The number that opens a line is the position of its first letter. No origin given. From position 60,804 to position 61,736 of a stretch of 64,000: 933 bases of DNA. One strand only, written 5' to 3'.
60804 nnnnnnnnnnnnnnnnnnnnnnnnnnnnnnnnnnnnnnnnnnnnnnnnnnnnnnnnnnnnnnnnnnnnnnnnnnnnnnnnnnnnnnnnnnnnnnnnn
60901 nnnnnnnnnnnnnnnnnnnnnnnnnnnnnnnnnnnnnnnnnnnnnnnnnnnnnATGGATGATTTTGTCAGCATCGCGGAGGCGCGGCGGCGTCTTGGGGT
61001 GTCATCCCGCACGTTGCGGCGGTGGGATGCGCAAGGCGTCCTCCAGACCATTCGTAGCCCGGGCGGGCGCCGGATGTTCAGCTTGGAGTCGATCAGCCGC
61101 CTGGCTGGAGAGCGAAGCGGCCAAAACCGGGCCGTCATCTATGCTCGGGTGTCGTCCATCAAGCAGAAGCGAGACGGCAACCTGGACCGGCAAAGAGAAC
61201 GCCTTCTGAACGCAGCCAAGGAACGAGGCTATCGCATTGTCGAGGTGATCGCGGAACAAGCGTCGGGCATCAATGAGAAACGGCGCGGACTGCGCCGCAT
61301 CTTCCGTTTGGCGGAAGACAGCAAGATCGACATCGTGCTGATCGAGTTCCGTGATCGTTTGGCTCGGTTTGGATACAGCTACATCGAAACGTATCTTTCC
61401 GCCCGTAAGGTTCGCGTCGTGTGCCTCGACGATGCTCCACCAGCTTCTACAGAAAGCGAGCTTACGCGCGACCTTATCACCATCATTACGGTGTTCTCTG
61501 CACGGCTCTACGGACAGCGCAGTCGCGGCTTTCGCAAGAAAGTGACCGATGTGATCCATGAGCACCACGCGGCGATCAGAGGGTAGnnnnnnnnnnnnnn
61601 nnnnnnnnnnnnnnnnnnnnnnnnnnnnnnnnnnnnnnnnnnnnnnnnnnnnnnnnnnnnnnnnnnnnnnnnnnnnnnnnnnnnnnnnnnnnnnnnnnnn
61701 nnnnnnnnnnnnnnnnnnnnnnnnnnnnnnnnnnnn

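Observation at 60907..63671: IS607-family element encoding TnpB with a probable omega-RNA; putative guide derived from the right flank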

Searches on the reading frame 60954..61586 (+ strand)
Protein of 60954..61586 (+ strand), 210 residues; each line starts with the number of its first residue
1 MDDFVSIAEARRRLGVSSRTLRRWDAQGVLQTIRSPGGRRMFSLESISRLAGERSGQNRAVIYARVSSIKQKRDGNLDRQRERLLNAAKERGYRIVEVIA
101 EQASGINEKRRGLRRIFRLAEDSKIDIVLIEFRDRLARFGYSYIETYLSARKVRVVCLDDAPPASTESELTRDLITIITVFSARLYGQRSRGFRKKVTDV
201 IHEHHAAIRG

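Call 4: search_protein_families(library=pfam, proteins=[window:60954-61586:+], max_evalue=0.01)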
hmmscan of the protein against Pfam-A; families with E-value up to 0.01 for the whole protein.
window:60954-61586:+ (210 aa): 6 families
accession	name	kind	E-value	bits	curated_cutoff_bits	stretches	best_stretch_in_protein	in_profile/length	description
PF00239.26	Resolvase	-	1.1e-22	81.1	23.3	1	60-194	1-136/145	Resolvase, N terminal domain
PF00376.29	MerR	-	2e-10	40.7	28.2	1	6-42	1-38/38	MerR family regulatory protein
PF13411.12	MerR_1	-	7.2e-09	36.1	21.6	1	6-51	2-47/69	MerR HTH family regulatory protein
PF12728.13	HTH_17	-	1.8e-06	28.6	27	1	5-51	2-47/51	Helix-turn-helix domain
PF13518.12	HTH_28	-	0.0027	18.2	25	0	6-25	14-33/52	Helix-turn-helix domain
PF13338.12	AbiEi_4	-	0.0044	17.5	25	0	4-34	13-42/49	Transcriptional regulator, AbiEi antitoxin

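Call 38: search_protein_families(library=ncbifam, proteins=[window:60954-61583:+], max_evalue=0.01)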
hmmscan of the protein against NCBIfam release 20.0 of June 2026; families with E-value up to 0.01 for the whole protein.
window:60954-61583:+ (210 aa): 9 families
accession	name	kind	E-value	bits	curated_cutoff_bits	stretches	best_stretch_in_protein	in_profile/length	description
NF033518.0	transpos_IS607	equivalog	1.5e-53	181.1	110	1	9-191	2-184/187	IS607 family transposase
NF049883.1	resolv_YneB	equivalog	1e-17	64.3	175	1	59-198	1-144/211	YneB family resolvase-like protein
NF041201.1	recomb_XisF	equivalog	2.7e-09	36.5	375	1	61-191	2-130/465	fdxN element excision recombinase XisF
NF033787.1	HTH_BldC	subfamily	5.6e-07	29.3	77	1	15-50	13-48/49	BldC family transcriptional regulator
NF047343.1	SCCmet_CcrB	equivalog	1.1e-06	27.6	900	1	57-143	6-94/542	cassette chromosome recombinase CcrB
NF047375.1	HeatShock_HspR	equivalog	4.2e-05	23.5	105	1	6-52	5-51/92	heat shock protein transcriptional repressor HspR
NF047344.1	SCCmet_CcrA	equivalog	0.00016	21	700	1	59-138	3-79/442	cassette chromosome recombinase CcrA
NF052513.1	TransRegCarH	equivalog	0.00051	19.4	400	1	6-50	8-53/274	HTH-type transcriptional repressor CarH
TIGR01764.1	excise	domain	0.00067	20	28.8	1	6-44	3-40/49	excisionase family DNA-binding protein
